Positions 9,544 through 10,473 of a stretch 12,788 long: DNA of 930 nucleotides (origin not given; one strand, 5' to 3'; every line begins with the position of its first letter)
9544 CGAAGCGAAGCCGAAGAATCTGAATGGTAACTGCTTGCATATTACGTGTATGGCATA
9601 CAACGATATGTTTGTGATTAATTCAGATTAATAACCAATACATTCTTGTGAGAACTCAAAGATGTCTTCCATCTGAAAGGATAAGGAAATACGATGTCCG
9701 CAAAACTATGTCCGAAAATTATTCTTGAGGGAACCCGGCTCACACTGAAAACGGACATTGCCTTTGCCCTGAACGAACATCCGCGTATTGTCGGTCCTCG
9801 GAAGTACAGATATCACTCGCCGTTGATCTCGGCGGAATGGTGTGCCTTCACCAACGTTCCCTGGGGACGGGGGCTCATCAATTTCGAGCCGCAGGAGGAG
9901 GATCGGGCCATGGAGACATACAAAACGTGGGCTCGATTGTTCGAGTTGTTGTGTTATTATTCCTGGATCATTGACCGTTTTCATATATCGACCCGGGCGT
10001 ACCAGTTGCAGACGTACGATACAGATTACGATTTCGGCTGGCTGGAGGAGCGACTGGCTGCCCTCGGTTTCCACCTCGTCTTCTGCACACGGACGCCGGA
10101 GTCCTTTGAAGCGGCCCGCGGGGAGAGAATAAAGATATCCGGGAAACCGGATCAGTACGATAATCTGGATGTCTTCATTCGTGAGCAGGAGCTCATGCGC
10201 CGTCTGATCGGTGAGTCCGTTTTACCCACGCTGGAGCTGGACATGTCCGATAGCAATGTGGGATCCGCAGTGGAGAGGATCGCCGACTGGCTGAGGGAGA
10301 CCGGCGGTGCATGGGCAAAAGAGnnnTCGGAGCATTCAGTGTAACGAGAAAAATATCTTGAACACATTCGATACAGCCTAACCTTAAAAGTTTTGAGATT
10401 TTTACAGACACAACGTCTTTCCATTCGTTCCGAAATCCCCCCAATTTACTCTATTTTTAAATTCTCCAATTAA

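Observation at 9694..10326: Thymidylate-kinase-like protein with a degenerate P-loop next to a nuclease-like gene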

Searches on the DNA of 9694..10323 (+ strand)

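Call 81: search_rna_families(sources=[L012, L013, L017, L027, L034, L038, L040, L046, L050, L051, L065], threshold=gathering)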
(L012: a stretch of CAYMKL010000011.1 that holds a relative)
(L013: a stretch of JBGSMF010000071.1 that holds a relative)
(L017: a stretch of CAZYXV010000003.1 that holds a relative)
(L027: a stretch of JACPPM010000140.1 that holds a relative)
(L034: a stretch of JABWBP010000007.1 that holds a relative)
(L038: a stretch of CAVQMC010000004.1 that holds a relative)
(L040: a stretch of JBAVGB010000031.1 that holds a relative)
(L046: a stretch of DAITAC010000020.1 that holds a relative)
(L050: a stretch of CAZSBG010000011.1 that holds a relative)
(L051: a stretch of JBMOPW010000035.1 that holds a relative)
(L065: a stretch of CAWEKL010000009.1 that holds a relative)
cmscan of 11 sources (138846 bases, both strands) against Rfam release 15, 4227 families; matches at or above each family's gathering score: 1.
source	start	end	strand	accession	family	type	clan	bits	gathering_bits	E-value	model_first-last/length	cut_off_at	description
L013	7232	7511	+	RF01854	Bacteria_large_SRP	Gene;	CL00003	148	60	3.1e-23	1-256/256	no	Bacterial large signal recognition particle RNA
